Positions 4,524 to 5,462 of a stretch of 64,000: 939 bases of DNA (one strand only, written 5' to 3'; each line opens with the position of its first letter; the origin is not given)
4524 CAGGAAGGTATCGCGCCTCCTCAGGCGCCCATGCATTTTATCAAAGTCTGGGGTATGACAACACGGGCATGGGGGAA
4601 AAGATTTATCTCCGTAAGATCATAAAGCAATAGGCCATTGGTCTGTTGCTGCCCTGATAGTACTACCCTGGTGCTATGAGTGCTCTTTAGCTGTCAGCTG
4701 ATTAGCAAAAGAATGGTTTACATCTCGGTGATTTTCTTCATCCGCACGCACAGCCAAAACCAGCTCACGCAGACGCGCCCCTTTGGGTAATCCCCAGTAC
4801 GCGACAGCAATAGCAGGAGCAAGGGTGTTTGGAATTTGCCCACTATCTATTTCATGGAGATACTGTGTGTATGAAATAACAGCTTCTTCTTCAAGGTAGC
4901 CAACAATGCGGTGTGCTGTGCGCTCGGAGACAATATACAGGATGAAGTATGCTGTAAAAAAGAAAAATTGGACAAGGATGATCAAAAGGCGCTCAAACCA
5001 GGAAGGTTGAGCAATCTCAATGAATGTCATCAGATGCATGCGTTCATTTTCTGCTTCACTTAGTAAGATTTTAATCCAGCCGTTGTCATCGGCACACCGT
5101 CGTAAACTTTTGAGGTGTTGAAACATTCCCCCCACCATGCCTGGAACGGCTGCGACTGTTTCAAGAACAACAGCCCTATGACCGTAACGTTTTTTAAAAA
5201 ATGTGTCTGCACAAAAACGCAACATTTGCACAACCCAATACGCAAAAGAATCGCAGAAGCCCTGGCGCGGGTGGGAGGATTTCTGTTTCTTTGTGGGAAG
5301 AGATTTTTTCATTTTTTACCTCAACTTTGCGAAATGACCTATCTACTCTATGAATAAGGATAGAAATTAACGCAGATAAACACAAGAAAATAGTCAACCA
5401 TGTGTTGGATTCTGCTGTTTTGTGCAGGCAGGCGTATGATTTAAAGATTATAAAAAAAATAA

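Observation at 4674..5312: Bacterial alternative oxidase (AOX) gene next to tandem MFS transporters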

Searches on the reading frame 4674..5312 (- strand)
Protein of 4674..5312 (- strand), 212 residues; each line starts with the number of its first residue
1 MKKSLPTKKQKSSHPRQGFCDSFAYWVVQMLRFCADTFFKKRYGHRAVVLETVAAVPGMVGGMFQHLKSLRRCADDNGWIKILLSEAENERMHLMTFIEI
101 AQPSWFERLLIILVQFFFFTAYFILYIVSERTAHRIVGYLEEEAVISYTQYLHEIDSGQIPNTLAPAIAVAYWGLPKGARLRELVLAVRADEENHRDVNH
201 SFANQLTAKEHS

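Call 3: search_protein_families(library=pfam, proteins=[window:4674-5312:-])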
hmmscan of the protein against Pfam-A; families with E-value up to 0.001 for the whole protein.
window:4674-5312:- (212 aa): 1 family
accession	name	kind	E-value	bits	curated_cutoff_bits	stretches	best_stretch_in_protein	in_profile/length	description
PF01786.24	AOX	-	4.6e-84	281.8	22.7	1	10-204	10-216/216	Alternative oxidase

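Call 4: search_protein_families(library=ncbifam, proteins=[window:4674-5312:-], max_evalue=0.01)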
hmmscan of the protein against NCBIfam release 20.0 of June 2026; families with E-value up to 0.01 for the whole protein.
window:4674-5312:- (212 aa): 0 families

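Call 5: search_solved_structures(query=window:4674-5312:-, show_alignments=2)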
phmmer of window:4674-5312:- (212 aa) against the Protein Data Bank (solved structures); distinct sequences matched with E-value up to 0.001: 3.
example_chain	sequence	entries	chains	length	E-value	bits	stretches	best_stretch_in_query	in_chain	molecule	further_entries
9kun_A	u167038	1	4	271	1e-52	181.8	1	16-205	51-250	Alternative oxidase, mitochondrial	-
9m2a_A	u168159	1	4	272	1e-52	181.8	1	16-205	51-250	Alternative oxidase, mitochondrial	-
3vv9_A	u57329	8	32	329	1.8e-52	181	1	16-205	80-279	Alternative oxidase, mitochondrial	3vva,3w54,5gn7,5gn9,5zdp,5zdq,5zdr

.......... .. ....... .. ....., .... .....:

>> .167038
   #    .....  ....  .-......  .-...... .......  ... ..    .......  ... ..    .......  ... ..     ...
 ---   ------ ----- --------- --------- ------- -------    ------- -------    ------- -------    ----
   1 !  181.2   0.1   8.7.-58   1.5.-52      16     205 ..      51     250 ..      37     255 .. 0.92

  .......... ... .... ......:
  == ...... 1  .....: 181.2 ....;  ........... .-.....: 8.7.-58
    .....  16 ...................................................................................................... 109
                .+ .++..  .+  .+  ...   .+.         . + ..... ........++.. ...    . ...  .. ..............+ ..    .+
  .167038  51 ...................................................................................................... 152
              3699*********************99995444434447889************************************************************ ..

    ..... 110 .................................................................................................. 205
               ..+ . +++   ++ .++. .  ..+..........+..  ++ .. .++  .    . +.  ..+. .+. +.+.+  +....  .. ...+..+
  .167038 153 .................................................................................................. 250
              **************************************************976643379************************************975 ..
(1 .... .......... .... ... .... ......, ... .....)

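Call 6: find_homologous_proteins(query=window:4674-5312:-)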
Query window:4674-5312:- (212 aa): 8000 proteins with E <= 0.001 among 8000 candidates; the best 120 are listed.
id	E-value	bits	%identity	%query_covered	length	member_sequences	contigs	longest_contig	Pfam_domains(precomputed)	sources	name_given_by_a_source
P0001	7.1e-140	481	100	100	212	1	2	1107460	PF01786.25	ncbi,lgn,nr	ncbi:MAG: alternative oxidase [Alphaproteobacteria bacterium]|nr:MAG: alternative oxidase [Alphaprot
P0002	2.1e-99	349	74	99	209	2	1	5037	PF01786.25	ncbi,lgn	-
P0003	8.2e-98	344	84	86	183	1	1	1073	PF01786.25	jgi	jgi:ubiquinol oxidase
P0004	8.5e-98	344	75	98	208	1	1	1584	PF01786.25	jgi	jgi:ubiquinol oxidase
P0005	2.9e-95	335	72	99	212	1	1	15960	PF01786.25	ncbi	-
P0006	3.6e-95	335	73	93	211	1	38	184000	PF01786.25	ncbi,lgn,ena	-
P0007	2.6e-93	329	71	98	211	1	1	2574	PF01786.25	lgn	-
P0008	1.5e-91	323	70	99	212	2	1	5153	PF01786.25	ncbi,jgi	jgi:ubiquinol oxidase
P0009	6.3e-91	321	71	99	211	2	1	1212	PF01786.25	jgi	jgi:ubiquinol oxidase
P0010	5.9e-90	318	67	99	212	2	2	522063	PF01786.25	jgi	jgi:ubiquinol oxidase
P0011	1.4e-89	317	74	91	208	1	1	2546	PF01786.25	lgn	-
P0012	1.8e-88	313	68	97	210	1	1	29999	PF01786.25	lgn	-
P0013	2.1e-88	313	66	99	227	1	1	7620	PF01786.25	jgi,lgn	-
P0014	2.6e-88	313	73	92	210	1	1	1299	PF01786.25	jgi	-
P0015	1.1e-87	311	69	93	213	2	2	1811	PF01786.25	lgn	-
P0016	1.2e-87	311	69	92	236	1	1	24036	PF01786.25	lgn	-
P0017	1.5e-87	310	68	92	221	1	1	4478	PF01786.25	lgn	-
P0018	1.9e-87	310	69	92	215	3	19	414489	PF01786.25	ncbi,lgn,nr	ncbi:MAG: alternative oxidase [Hyphomonadaceae bacterium]|nr:alternative oxidase [Hyphomonadaceae ba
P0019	2.4e-87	310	65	99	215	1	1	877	PF01786.25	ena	-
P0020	2.8e-87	309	70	92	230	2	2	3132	PF01786.25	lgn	-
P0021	3.5e-87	309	68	98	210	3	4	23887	PF01786.25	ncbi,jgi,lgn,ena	jgi:ubiquinol oxidase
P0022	6.4e-87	308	68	92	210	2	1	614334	PF01786.25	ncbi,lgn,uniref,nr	ncbi:alternative oxidase [Alkalimonas amylolytica]|uniref:Ubiquinol oxidase n=1 Tax=Alkalimonas amyl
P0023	1.0e-86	308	67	99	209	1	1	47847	PF01786.25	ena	-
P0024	1.0e-86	308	69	92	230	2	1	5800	PF01786.25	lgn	-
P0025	1.0e-86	308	69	93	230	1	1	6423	PF01786.25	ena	-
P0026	1.0e-86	308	69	93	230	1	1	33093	PF01786.25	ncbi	-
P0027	1.5e-86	307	68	98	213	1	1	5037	PF01786.25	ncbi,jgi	jgi:ubiquinol oxidase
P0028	1.7e-86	307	69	93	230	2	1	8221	PF01786.25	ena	-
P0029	1.7e-86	307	72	92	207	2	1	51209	PF01786.25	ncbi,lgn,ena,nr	ncbi:MAG: alternative oxidase [Alphaproteobacteria bacterium]|nr:alternative oxidase [Alphaproteobac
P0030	1.9e-86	307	66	97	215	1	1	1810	PF01786.25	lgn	-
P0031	2.2e-86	306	71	92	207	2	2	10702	PF01786.25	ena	-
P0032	2.8e-86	306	69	92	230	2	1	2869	PF01786.25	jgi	jgi:ubiquinol oxidase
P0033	3.0e-86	306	69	94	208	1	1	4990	PF01786.25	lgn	-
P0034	3.1e-86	306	67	92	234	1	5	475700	PF01786.25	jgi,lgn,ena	-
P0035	3.1e-86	306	67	92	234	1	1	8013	PF01786.25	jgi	jgi:ubiquinol oxidase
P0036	1.1e-85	304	70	92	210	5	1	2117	PF01786.25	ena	-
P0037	1.2e-85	304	66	99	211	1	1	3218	PF01786.25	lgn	-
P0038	1.2e-85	304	68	93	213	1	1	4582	PF01786.25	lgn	-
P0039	1.2e-85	304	64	96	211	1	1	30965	PF01786.25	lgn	-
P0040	1.5e-85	304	68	94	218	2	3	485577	PF01786.25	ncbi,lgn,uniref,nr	ncbi:alternative oxidase [Ferrovibrio sp.]|uniref:alternative oxidase n=1 Tax=Ferrovibrio sp. TaxID=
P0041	1.8e-85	304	68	92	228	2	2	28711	PF01786.25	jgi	-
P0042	1.9e-85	303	69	93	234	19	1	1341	PF01786.25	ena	-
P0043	2.0e-85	303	68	93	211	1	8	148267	PF01786.25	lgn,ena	-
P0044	2.1e-85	303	68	92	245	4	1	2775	PF01786.25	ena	-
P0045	2.2e-85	303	69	90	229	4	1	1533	PF01786.25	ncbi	-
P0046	2.3e-85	303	65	96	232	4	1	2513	PF01786.25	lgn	-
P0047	2.9e-85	303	70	89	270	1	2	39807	PF01786.25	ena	-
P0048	3.1e-85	303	69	92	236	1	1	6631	PF01786.25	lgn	-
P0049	3.6e-85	303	66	98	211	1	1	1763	PF01786.25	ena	-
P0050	3.7e-85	302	66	96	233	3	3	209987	PF01786.25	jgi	jgi:ubiquinol oxidase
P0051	4.6e-85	302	67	97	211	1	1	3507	PF01786.25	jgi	jgi:ubiquinol oxidase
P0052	4.9e-85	302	68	96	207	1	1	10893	PF01786.25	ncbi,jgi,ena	jgi:ubiquinol oxidase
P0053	5.7e-85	302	70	90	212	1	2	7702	PF01786.25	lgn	-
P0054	6.0e-85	302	65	97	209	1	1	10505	PF01786.25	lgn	-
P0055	6.1e-85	302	69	91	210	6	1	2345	PF01786.25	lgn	-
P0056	6.3e-85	302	67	96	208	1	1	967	PF01786.25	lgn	-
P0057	6.8e-85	302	71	91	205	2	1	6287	PF01786.25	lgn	-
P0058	6.9e-85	302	68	91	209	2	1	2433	PF01786.25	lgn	-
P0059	7.7e-85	301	67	90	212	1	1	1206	PF01786.25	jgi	-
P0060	8.0e-85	301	65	93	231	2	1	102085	PF01786.25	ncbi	ncbi:MAG: alternative oxidase [Chromatocurvus sp.]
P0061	8.8e-85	301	66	98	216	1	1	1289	PF01786.25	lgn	-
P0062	9.4e-85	301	66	96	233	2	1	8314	PF01786.25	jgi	jgi:ubiquinol oxidase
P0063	1.0e-84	301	66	98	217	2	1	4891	PF01786.25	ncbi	-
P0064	1.1e-84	301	66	97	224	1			PF01786.25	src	-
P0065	1.2e-84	301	65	97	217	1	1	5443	PF01786.25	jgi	jgi:ubiquinol oxidase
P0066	1.3e-84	301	65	96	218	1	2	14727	PF01786.25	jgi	jgi:ubiquinol oxidase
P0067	1.3e-84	301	70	93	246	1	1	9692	PF01786.25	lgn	-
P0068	1.4e-84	301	66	97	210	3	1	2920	PF01786.25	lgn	-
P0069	1.6e-84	300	67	95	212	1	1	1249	PF01786.25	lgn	-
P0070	1.6e-84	300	64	96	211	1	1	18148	PF01786.25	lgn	-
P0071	1.7e-84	300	64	97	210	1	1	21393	PF01786.25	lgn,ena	-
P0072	1.9e-84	300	70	92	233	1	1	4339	PF01786.25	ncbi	-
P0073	2.1e-84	300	66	96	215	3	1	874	PF01786.25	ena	-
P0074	2.2e-84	300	65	98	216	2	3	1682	PF01786.25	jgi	jgi:ubiquinol oxidase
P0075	2.2e-84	300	65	95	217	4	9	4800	PF01786.25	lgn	-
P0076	2.3e-84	300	68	91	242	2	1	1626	PF01786.25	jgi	jgi:ubiquinol oxidase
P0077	2.4e-84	300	66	92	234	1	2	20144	PF01786.25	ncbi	ncbi:MAG: alternative oxidase [Pseudomonadota bacterium]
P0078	3.2e-84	299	68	91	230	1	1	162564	PF01786.25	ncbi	-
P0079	3.5e-84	299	66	92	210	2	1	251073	PF01786.25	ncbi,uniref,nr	ncbi:alternative oxidase [Alkalimonas collagenimarina]|uniref:Alternative oxidase n=1 Tax=Alkalimona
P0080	3.6e-84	299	67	92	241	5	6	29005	PF01786.25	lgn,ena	-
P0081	3.6e-84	299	64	100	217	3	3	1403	PF01786.25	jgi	jgi:ubiquinol oxidase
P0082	3.7e-84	299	69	92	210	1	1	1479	PF01786.25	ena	-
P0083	3.8e-84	299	68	92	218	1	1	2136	PF01786.25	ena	-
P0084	3.8e-84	299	68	92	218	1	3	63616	PF01786.25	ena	-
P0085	4.4e-84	299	69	91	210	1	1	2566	PF01786.25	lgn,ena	-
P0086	4.5e-84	299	64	95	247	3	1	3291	PF01786.25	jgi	jgi:ubiquinol oxidase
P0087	4.6e-84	299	63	98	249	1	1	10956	PF01786.25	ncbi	-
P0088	4.7e-84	299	68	91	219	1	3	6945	PF01786.25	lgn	-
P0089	4.8e-84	299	71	90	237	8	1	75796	PF01786.25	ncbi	-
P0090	5.2e-84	299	67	91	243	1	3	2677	PF01786.25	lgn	-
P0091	5.2e-84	299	65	97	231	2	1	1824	PF01786.25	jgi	jgi:ubiquinol oxidase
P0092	5.4e-84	299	65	99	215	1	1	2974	PF01786.25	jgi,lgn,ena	-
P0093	5.7e-84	299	68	97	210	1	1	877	PF01786.25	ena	-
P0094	6.0e-84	299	69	91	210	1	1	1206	PF01786.25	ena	-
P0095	6.0e-84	299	64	100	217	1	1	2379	PF01786.25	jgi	jgi:ubiquinol oxidase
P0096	6.0e-84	299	69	91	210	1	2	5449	PF01786.25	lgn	-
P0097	6.2e-84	298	69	91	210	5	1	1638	PF01786.25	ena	-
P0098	6.4e-84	298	69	91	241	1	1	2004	PF01786.25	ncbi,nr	ncbi:MAG: alternative oxidase [Pseudomonadota bacterium]|nr:alternative oxidase [Pseudomonadota bact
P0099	6.6e-84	298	64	96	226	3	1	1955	PF01786.25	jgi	jgi:ubiquinol oxidase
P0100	6.7e-84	298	68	90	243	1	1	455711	PF01786.25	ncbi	ncbi:MAG: alternative oxidase [Hellea sp.]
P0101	6.8e-84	298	65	91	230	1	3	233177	PF01786.25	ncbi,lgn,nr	ncbi:MAG: oxidase [Acidimicrobiales bacterium]|nr:oxidase [Hyphomonadaceae bacterium] RZV42416.1 MAG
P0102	7.0e-84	298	69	92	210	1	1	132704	PF01786.25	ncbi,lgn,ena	-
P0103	7.2e-84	298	67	90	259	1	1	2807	PF01786.25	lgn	-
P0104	7.3e-84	298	63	96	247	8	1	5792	PF01786.25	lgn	-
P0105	7.3e-84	298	66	95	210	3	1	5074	PF01786.25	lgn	-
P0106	8.7e-84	298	66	93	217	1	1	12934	PF03232.20,PF01786.25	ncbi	ncbi:MAG: alternative oxidase [Pseudomonadota bacterium]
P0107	8.7e-84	298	66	92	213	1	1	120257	PF01786.25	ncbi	ncbi:MAG: alternative oxidase [Haliea sp.]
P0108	8.8e-84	298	65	92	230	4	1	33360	PF01786.25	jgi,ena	jgi:ubiquinol oxidase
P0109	8.8e-84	298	68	88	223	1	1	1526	PF01786.25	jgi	jgi:ubiquinol oxidase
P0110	9.0e-84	298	66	98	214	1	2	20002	PF01786.25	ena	-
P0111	9.3e-84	298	70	87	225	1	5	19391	PF01786.25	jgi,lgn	-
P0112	9.5e-84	298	68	92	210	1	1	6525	PF01786.25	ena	-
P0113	9.7e-84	298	68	92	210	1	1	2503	PF01786.25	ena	-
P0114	9.9e-84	298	68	92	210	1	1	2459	PF01786.25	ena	-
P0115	1.0e-83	298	65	100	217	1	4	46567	PF01786.25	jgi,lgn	jgi:ubiquinol oxidase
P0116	1.0e-83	298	71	90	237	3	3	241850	PF01786.25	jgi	jgi:ubiquinol oxidase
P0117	1.0e-83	298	66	92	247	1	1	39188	PF01786.25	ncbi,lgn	-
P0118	1.0e-83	298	66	91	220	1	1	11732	PF01786.25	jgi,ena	jgi:ubiquinol oxidase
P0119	1.1e-83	298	66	91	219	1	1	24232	PF01786.25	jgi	-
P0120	1.1e-83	298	64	96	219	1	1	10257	PF01786.25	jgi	-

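Call 9: find_encoding_contigs(protein=P0001, flank=10000, max_places=4)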
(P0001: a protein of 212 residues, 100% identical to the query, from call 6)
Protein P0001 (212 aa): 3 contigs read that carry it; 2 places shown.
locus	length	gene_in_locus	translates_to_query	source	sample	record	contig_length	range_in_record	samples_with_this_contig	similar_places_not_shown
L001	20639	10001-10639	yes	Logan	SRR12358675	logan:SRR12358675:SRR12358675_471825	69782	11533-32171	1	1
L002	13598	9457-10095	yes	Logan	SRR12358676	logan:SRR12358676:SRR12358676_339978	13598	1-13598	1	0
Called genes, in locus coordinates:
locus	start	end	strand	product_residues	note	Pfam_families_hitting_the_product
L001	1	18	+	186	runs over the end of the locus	PF03358:FMN_red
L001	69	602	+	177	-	PF00364:Biotin_lipoyl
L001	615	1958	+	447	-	PF00289:Biotin_carb_N, PF02222:ATP-grasp, PF02786:CPSase_L_D2, PF07478:Dala_Dala_lig_C, PF02785:Biotin_carb_C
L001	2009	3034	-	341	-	-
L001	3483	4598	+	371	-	PF13439:Glyco_transf_4, PF13579:Glyco_trans_4_4, PF20706:GT4-conflict (weak), PF00534:Glycos_transf_1, PF13692:Glyco_trans_1_4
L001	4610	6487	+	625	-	PF13522:GATase_6, PF13537:GATase_7, PF00733:Asn_synthase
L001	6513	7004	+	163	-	PF01035:DNA_binding_1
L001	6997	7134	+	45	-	-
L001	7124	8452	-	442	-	PF07690:MFS_1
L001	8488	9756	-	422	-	PF07690:MFS_1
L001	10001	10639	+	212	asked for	PF01786:AOX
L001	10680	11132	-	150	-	PF00583:Acetyltransf_1, PF13673:Acetyltransf_10, PF13508:Acetyltransf_7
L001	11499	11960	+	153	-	PF02381:MraZ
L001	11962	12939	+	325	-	PF01795:Methyltransf_5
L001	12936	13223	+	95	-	-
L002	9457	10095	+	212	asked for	PF01786:AOX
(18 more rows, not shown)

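Call 10: find_related_loci(query=window:4674-5312:-, collection=genome_contigs, flank=6000)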
Query window:4674-5312:- (212 aa) in genome_contigs; peptide patterns used: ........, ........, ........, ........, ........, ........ (x = any residue, [..] = any of these).
88 stretches matched a pattern; 5 encode a relative of the query (tblastn E <= 1e-3); 5 distinct loci.
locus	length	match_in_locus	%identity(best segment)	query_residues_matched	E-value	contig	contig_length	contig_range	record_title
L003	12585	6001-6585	72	15-209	2e-93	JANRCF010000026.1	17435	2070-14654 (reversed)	MAG: Alphaproteobacteria bacterium isolate MAG_236 P22051_110_S32_metaspades_2935_17435_cov_5, whole genome shotgun sequ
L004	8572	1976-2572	68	12-210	3e-90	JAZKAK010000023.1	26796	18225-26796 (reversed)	MAG: Pseudomonadota bacterium isolate ADI_H3L2_1_122_18_3-bin022_1 ADIH3L21_B022_1_000000000023, whole genome shotgun se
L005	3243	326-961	58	8-211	6e-86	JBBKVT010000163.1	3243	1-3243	MAG: Paracoccaceae bacterium isolate metabat_bins.385 k119_2401038, whole genome shotgun sequence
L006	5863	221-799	63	17-209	2e-85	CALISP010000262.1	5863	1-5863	MAG: uncultured Cocleimonas sp. isolate R3_Bin_METABAT__94_sub_1 genome assembly, contig: c_000000109203, whole genome s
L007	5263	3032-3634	62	10-210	2e-84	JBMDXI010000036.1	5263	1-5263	MAG: Alphaproteobacteria bacterium isolate FBaRs1_39 FBaRs1_contig36, whole genome shotgun sequence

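Call 11: find_encoding_contigs(protein=P0006, flank=8000, max_places=3)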
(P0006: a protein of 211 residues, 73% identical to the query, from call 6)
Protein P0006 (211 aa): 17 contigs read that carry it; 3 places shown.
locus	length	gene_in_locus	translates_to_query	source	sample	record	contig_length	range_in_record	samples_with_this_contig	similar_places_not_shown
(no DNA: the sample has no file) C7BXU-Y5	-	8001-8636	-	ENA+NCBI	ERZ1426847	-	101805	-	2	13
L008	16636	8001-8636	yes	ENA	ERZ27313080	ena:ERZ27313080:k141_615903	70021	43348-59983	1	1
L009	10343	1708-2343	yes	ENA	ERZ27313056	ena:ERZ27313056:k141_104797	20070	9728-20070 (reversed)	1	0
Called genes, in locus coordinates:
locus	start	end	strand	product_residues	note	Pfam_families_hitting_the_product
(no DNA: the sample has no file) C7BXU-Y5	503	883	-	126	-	-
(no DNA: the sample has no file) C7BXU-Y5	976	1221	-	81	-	-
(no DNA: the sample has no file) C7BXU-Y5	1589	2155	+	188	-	PF04828:GFA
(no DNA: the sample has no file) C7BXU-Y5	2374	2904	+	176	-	PF09537:DUF2383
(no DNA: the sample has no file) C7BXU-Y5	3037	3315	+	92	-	PF11387:DUF2795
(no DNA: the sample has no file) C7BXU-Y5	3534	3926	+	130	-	-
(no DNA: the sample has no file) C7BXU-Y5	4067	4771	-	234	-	-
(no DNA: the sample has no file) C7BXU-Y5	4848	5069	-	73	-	-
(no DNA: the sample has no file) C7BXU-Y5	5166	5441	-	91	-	-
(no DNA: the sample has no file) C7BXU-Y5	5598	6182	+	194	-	PF00011:HSP20, PF17886:ArsA_HSP20 (weak)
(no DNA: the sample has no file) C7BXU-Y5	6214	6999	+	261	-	PF01135:PCMT, PF00398:RrnaAD, PF13649:Methyltransf_25 (weak)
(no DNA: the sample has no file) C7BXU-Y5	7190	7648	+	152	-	PF00702:Hydrolase, PF13419:HAD_2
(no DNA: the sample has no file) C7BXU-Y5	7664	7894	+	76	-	-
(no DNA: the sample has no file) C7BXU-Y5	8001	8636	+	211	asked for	PF01786:AOX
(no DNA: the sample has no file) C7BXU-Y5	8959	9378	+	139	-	-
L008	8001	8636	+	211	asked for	PF01786:AOX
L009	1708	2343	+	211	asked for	PF01786:AOX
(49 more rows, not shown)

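Call 12: find_encoding_contigs(protein=P0005, flank=8000, max_places=2)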
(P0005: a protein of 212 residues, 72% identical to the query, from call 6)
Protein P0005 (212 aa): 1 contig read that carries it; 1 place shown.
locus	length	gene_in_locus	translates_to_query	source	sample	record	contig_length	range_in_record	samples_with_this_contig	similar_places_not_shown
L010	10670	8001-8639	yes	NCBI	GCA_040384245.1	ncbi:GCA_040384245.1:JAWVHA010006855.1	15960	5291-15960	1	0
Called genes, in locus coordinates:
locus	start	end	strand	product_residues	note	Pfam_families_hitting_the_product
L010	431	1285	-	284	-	-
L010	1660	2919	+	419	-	PF08448:PAS_4, PF02518:HATPase_c, PF14501:HATPase_c_5 (weak)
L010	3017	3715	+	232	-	PF01381:HTH_3 (weak), PF00072:Response_reg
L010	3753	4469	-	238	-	-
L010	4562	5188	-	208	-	PF05494:MlaC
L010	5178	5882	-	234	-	PF00702:Hydrolase, PF13419:HAD_2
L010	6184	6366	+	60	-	-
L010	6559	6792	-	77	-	-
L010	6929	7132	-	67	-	-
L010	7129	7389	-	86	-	-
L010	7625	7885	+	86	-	-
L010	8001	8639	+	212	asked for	PF01786:AOX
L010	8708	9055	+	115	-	PF08274:Zn_Ribbon_YjdM, PF03831:YjdM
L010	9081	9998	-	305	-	-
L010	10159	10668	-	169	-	?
